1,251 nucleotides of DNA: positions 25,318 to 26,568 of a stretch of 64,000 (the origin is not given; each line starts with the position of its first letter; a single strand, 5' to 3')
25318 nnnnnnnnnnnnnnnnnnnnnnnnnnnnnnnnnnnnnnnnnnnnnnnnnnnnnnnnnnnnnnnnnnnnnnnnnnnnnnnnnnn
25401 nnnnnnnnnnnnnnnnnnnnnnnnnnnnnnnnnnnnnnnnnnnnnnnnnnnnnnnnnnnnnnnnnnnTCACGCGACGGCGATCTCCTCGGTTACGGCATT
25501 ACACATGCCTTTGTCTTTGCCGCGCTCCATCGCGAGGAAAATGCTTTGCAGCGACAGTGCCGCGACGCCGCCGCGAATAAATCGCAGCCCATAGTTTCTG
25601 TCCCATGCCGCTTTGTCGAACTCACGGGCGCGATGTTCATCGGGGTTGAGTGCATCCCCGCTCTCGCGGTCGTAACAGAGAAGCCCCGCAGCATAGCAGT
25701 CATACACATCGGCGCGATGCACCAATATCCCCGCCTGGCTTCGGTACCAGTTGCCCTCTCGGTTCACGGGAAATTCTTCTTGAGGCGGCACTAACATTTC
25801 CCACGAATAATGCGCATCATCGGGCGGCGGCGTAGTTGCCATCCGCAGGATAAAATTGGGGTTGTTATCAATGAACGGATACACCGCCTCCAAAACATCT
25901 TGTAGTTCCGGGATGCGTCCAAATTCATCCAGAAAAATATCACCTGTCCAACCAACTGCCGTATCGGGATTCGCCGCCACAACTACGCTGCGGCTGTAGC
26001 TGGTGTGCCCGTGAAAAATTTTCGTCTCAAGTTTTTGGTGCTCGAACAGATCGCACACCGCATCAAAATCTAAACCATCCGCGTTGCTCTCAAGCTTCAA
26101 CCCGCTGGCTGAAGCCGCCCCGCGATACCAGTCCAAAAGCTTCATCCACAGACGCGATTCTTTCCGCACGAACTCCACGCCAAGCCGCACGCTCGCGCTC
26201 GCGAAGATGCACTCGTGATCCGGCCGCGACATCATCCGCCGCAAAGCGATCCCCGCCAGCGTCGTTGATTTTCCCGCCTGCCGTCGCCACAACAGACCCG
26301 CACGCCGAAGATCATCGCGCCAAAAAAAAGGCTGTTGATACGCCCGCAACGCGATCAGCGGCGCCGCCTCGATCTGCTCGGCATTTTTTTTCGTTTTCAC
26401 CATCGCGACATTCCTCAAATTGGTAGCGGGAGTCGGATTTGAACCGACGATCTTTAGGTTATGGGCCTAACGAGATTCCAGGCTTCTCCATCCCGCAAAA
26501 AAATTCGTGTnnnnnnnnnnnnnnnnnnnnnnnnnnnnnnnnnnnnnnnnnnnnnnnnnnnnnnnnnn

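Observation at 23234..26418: Large terminase subunit split into separate ATPase and nuclease ORFs by a 1.5-kb cassette encoding a C5-cytosine methyltransferase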

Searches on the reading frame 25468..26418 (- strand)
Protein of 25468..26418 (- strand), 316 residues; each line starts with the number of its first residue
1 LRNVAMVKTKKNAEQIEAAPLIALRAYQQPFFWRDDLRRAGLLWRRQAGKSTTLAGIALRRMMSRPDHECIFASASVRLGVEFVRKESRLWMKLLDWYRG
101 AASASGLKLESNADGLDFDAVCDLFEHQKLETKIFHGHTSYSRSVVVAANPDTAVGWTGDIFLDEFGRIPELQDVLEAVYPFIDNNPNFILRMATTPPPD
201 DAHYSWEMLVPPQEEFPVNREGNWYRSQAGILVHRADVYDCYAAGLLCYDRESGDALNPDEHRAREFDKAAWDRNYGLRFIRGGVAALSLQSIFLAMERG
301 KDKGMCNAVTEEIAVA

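Call 3: search_protein_families(library=pfam, proteins=[window:25468-26418:-], max_evalue=0.1)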
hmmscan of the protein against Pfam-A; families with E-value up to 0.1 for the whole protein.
window:25468-26418:- (316 aa): 2 families
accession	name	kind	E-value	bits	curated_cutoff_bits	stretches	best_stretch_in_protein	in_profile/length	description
PF03237.21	Terminase_6N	-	0.0092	16.1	22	1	46-175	6-114/215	Terminase large subunit, T4likevirus-type, N-terminal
PF11497.13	NADH_Oxid_Nqo15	-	0.097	13.2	25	0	90-118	9-37/123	NADH-quinone oxidoreductase chain 15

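Call 4: search_protein_families(library=phrogs, proteins=[window:25468-26418:-], max_evalue=0.01)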
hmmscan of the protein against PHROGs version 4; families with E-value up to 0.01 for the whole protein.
window:25468-26418:- (316 aa): 3 families
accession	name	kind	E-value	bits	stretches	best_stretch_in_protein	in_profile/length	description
phrog_2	-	head and packaging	1.3e-09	38.4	1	18-286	261-459/807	terminase large subunit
phrog_38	-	head and packaging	9.5e-05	22.2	1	29-87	302-356/760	terminase large subunit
phrog_7579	-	head and packaging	0.0036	17.5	1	35-183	15-134/239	terminase large subunit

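Call 9: find_homologous_proteins(query=window:25468-26403:-)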
Query window:25468-26403:- (311 aa): 601 proteins with E <= 0.001 among 3032 candidates; the best 120 are listed.
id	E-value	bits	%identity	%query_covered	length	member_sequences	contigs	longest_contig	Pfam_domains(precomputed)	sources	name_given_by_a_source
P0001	3.4e-212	721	100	100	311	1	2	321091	-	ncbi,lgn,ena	-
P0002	1.1e-129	450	65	96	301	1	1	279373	-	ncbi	ncbi:MAG: hypothetical protein QM796_18375 [Chthoniobacteraceae bacterium]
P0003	6.4e-123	428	61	95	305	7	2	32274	-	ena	-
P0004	4.1e-122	425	62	96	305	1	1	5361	-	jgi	jgi:hypothetical protein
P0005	4.8e-121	422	65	95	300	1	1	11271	-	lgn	-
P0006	9.8e-120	418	60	98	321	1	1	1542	-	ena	-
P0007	4.4e-119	415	63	95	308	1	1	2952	-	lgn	-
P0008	1.7e-117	410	61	95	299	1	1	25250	-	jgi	jgi:hypothetical protein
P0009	2.3e-117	410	61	95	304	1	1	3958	-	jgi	jgi:hypothetical protein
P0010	1.0e-116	408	61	99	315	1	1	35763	-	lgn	-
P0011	1.3e-116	407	61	94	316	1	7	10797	-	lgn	-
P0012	1.3e-115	404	58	96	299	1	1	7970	-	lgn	-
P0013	1.7e-114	400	60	95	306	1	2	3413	-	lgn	-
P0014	6.1e-113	395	60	96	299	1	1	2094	-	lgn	-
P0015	1.7e-112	394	58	95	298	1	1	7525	-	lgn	-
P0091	1.3e-100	355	56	95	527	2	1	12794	-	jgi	jgi:hypothetical protein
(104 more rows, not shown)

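Call 11: find_encoding_contigs(protein=P0001, flank=6000, max_places=3)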
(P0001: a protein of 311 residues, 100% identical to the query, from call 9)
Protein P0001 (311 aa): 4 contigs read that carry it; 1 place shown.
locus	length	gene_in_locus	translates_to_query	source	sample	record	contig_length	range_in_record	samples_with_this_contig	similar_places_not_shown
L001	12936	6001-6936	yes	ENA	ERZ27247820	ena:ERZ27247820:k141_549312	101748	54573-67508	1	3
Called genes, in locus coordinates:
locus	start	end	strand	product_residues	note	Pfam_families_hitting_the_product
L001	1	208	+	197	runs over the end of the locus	-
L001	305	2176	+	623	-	-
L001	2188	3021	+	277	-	PF03130:HEAT_PBS (faint), PF13646:HEAT_2 (faint)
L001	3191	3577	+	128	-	-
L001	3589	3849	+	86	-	-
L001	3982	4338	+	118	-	-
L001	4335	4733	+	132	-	-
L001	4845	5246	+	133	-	-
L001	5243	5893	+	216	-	-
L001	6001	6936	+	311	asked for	-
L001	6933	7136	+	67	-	-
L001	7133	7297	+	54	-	-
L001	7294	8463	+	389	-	PF00145:DNA_methylase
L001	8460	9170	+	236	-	-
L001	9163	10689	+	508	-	PF06074:Portal_Mu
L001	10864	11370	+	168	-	PF12802:MarR_2 (weak)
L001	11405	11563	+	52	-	-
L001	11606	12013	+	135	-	-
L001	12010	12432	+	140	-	PF04134:DCC1-like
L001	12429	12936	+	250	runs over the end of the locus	PF04134:DCC1-like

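Call 12: find_encoding_contigs(protein=P0002, flank=6000, max_places=3)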
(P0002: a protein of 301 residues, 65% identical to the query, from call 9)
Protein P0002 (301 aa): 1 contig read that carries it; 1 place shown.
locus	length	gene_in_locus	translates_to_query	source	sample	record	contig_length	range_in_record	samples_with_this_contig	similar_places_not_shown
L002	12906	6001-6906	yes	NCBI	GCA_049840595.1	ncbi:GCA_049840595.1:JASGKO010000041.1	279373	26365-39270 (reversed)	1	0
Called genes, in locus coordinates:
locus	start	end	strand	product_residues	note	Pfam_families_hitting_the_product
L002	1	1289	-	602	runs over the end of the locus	PF02518:HATPase_c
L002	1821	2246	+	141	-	-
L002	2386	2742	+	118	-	-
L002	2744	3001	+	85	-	-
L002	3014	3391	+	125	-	-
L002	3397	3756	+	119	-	-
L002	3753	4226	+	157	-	-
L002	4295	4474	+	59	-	-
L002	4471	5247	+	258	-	-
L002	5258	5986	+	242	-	-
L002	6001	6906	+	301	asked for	-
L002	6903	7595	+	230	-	-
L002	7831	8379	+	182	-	PF06074:Portal_Mu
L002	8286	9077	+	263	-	PF06074:Portal_Mu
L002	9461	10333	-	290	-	PF17848:Zn_ribbon_ACC, PF01039:Carboxyl_trans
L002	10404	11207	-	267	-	PF00290:Trp_syntA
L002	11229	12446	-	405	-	PF00291:PALP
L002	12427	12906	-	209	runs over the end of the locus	PF00697:PRAI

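Call 13: find_encoding_contigs(protein=P0091, flank=6000, max_places=3)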
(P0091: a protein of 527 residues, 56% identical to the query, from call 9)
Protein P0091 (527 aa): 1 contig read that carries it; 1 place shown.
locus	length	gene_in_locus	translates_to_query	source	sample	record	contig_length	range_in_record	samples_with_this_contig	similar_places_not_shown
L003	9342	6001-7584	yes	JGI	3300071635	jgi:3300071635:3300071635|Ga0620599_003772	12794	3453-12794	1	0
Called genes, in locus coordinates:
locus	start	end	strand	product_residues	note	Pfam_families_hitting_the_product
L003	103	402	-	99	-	-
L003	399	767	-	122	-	-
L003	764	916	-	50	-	-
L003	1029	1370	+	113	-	-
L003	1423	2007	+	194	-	-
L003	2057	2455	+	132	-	-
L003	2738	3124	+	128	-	-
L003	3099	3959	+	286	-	PF01734:Patatin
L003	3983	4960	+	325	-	PF13204:Apiosidase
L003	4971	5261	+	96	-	-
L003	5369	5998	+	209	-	-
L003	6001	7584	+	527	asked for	-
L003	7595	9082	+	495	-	PF06074:Portal_Mu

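Call 16: find_related_loci(query=A1, collection=genome_contigs, flank=8000)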
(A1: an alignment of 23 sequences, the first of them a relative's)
Query A1 (311 aa) in genome_contigs; peptide patterns used: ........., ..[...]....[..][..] (x = any residue, [..] = any of these).
103 stretches matched a pattern; 76 encode a relative of the query (tblastn E <= 1e-3); 75 distinct loci.
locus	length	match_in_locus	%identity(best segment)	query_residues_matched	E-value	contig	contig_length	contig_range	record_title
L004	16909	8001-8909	64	7-309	8e-134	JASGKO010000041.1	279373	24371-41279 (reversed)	MAG: Chthoniobacteraceae bacterium isolate 5N596 JMF-2111-06-0005.ont.bin.596_40, whole genome shotgun sequence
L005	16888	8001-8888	59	12-308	2e-110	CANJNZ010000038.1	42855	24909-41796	MAG: Chthoniobacteraceae bacterium isolate RH-23may17-247 genome assembly, contig: RH-23may17-C6214, whole genome shotgu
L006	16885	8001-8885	56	14-311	6e-110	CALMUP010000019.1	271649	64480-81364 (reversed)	MAG TPA_asm: uncultured Verrucomicrobia bacterium isolate SRR2107179_bin.17_CONCOCT_v1.1_MAG genome assembly, contig: ER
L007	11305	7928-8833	57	15-310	6e-109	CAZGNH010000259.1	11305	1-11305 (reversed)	MAG TPA_asm: uncultured Chthoniobacterales bacterium isolate SRP067234_co1_232 genome assembly, contig: k99_1016117, who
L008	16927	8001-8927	55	3-308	5e-108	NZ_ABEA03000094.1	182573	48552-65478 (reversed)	Geminisphaera colitermitum TAV2 ObacDRAFT_Scaffold2.1_C94, whole genome shotgun sequence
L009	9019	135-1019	56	13-310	5e-104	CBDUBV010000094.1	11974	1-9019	MAG TPA_asm: uncultured Chthoniobacteraceae bacterium isolate ERR2431955_maxbin2_17 genome assembly, contig: ERZ23878311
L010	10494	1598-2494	53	10-309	1e-100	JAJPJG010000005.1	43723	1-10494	MAG: Spartobacteria bacterium isolate Centralia_MAG_443 k107_23153980, whole genome shotgun sequence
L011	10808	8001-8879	51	15-308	1e-97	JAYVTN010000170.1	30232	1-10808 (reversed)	MAG: Spartobacteria bacterium isolate GL74_UP_concoct_187_sub GL74_UP_concoct_187_sub_169, whole genome shotgun sequence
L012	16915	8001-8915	52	13-311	5e-97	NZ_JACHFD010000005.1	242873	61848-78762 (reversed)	Haloferula luteola strain YC6886 Ga0415357_05, whole genome shotgun sequence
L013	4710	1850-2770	50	11-311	4e-96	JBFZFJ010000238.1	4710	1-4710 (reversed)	MAG: Verrucomicrobiales bacterium isolate PPR_0612 k121_758769, whole genome shotgun sequence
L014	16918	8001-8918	51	5-311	8e-96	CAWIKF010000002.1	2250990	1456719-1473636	MAG: uncultured Verrucomicrobiae bacterium isolate MFD01213.bin.1.241 genome assembly, contig: contig_620, whole genome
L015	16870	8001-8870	53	21-310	3e-95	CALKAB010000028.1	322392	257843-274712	MAG TPA_asm: uncultured Opitutaceae bacterium isolate SRR1506984_bin.19_CONCOCT_v1.1_MAG genome assembly, contig: ERZ761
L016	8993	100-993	52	15-311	1e-94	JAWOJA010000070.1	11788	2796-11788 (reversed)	MAG: Kiritimatiellia bacterium isolate CWP6-1.bin.133 k191_1020346, whole genome shotgun sequence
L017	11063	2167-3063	53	13-310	5e-94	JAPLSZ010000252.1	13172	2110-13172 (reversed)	MAG: Kiritimatiellaeota bacterium isolate LacPavin_0419_WC90_MAG_64_8 LacPavin_0419_WC90_scaffold_250664, whole genome s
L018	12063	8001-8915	50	10-308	2e-93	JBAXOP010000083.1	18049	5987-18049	MAG: Verrucomicrobiota bacterium isolate ELA508 MAG508_83, whole genome shotgun sequence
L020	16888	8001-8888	51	16-310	5e-91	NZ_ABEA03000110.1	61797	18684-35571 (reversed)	Geminisphaera colitermitum TAV2 ObacDRAFT_Scaffold2.1_C110, whole genome shotgun sequence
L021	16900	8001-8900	50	14-311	1e-90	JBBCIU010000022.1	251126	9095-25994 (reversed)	MAG: Verrucomicrobiales bacterium isolate MAG_CPA_07 P10A_000000031990, whole genome shotgun sequence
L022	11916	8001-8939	49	5-311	3e-90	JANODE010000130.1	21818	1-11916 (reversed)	MAG: Akkermansiaceae bacterium isolate VAR_17_metabat_196 VAR_17_k141_699199, whole genome shotgun sequence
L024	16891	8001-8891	56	15-308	3e-98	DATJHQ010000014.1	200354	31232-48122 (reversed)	MAG TPA_asm: Rariglobus sp. isolate SMAG_U15516 k141_9686935, whole genome shotgun sequence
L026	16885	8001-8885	50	16-310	1e-89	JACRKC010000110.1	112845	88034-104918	MAG: Verrucomicrobia bacterium isolate NC_groundwater_1845_Pr3_B-0.1um_67_23 SR-2_scaffold_141_3367930, whole genome sho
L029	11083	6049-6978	48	2-310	4e-88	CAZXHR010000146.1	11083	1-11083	MAG TPA_asm: uncultured Opitutaceae bacterium isolate SRP167436_co1_97 genome assembly, contig: NODE_9856_length_11083_c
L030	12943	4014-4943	48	2-310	4e-88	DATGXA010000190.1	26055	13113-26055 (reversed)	MAG TPA_asm: Opitutaceae bacterium isolate SMAG_U10596 k141_166678, whole genome shotgun sequence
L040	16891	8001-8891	50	15-309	4e-81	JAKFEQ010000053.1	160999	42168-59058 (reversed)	MAG: Opitutaceae bacterium isolate LC077 contig-124_63, whole genome shotgun sequence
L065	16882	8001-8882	53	16-310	2e-96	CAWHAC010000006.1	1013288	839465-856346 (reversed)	MAG: uncultured Verrucomicrobiae bacterium isolate MFD01689.bin.2.27 genome assembly, contig: contig_30556, whole genome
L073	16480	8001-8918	56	2-308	3e-111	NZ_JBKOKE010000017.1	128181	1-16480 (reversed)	Horticoccus sp. 23ND18S-11 23ND18S-11_17, whole genome shotgun sequence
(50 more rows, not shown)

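Call 17: find_related_loci(query=A1, collection=viral_contigs, flank=8000)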
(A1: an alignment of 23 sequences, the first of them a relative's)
Query A1 (311 aa) in viral_contigs; peptide patterns used: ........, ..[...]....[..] (x = any residue, [..] = any of these).
86 stretches matched a pattern; 63 encode a relative of the query (tblastn E <= 1e-3); 63 distinct loci.
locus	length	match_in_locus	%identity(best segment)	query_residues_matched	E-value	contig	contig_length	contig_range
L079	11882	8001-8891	59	16-309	3e-116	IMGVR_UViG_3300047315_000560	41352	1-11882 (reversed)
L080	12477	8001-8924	56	4-310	9e-116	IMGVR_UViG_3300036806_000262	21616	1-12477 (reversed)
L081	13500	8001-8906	56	15-310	1e-112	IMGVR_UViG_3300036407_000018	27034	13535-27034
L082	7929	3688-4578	57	15-310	3e-112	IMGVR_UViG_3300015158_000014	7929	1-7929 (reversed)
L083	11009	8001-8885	58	15-308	7e-112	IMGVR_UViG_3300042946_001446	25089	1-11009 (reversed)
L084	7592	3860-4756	58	15-308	6e-111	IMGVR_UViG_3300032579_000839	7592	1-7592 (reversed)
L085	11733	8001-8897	58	15-308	7e-111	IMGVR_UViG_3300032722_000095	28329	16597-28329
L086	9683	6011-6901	56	15-310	5e-109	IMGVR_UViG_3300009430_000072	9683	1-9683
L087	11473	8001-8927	55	3-308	4e-108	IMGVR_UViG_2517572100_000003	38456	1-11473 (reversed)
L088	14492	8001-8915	52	13-311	4e-97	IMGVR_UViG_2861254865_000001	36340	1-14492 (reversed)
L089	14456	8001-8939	51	2-309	3e-96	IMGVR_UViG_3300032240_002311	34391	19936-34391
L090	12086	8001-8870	53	21-310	2e-95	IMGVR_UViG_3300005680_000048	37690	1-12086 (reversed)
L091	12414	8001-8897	52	4-304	3e-94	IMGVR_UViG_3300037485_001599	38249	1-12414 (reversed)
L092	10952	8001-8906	50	16-311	2e-91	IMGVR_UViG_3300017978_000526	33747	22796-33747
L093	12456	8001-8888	51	16-310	4e-91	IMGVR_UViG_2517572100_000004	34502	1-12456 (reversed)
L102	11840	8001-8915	51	12-311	1e-101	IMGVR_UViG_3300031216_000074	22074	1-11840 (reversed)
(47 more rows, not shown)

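Call 39: search_solved_structures(query=A1, max_evalue=1)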
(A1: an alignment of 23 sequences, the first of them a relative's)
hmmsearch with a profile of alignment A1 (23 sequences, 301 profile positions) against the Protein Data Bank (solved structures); distinct sequences matched with E-value up to 1: 3.
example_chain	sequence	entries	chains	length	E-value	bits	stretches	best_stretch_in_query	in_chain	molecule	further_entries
3ezk_A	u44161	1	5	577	0.0059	18.9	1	134-190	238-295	DNA packaging protein Gp17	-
3cpe_A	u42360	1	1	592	0.21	13.8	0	134-190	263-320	DNA packaging protein Gp17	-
2o0h_A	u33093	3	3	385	0.29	13.4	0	134-190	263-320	DNA packaging protein Gp17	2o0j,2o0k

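Call 52: predict_structure(alignment_id=A1)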
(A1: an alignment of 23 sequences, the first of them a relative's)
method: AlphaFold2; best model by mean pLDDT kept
length: 311 residues; sequences in the alignment: 23
mean_pLDDT: 77.1   pTM: 0.73
mean pLDDT of the five models: 77.1, 74.1, 70.8, 70.1, 64.9
residues with pLDDT >= 90: 83; 70-90: 148; 50-70: 43; < 50: 37
segments of 3 or more residues with pLDDT < 50: 1-12, 276-287, 300-311
pLDDT, mean of each block of 10 residues (from residue 1): 40 55 75 84 81 92 93 78 89 89 95 93 93 95 89 92 85 88 90 61 69 66 83 74 86 90 81 50 45 56 41 34
secondary structure, 60 per line:
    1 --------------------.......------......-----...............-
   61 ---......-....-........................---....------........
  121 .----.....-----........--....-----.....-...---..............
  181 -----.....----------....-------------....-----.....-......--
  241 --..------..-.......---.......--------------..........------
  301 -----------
elements in order: H21-27 E34-39 H45-59 E64-69 H71-74 H76-99 E103-106 H113-121 E126-130 E136-143 H146-149 E155-159 H167-180 E186-190 H201-204 E218-221 E227-231 H233-238 H254-260 H264-270 H285-294

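Call 55: search_protein_families(library=pfam, proteins=[L020:8888-10132:+, L024:8897-10282:+, L026:8885-10048:+, L026:10552-10986:+, L073:8924-9940:+, L029:6978-7298:+, L015:8870-9175:+, L012:8915-9112:+, L081:8915-9211:+, L082:4590-4913:+], max_evalue=0.01)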
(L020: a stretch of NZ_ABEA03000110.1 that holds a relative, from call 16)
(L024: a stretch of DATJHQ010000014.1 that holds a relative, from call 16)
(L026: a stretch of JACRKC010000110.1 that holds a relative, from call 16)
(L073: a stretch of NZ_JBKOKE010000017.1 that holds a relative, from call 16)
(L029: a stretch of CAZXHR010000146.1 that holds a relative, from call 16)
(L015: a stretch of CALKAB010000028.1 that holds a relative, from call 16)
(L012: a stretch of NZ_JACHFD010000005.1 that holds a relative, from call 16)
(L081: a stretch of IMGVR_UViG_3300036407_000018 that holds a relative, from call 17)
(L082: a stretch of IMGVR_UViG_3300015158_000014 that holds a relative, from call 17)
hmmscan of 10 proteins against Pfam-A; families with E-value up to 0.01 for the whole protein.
L020:8888-10132:+ (414 aa): 1 family
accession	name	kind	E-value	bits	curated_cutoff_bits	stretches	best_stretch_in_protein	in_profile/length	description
PF00145.23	DNA_methylase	-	6.8e-69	233.2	22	2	16-179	2-165/324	C-5 cytosine-specific DNA methylase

L024:8897-10282:+ (461 aa): 1 family
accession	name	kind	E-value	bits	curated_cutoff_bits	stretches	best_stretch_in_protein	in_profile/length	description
PF00145.23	DNA_methylase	-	1.9e-55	189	22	1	2-191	1-179/324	C-5 cytosine-specific DNA methylase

L026:8885-10048:+ (387 aa): 1 family
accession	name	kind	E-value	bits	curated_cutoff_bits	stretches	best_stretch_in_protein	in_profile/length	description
PF01555.25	N6_N4_Mtase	-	5.8e-40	138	26.7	1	35-379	1-220/221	DNA methylase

L026:10552-10986:+ (144 aa): 0 families

L073:8924-9940:+ (338 aa): 1 family
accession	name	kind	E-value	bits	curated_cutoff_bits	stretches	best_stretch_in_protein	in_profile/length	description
PF01555.25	N6_N4_Mtase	-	3.7e-47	161.6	26.7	1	35-331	1-219/221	DNA methylase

L029:6978-7298:+ (106 aa): 1 family
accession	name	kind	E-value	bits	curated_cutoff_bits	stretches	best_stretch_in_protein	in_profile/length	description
PF20137.4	DUF6527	-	2.5e-10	40.6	23.6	1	46-86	22-62/63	Family of unknown function (DUF6527)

L015:8870-9175:+ (101 aa): 0 families

L012:8915-9112:+ (65 aa): 0 families

L081:8915-9211:+ (98 aa): 0 families

L082:4590-4913:+ (107 aa): 0 families
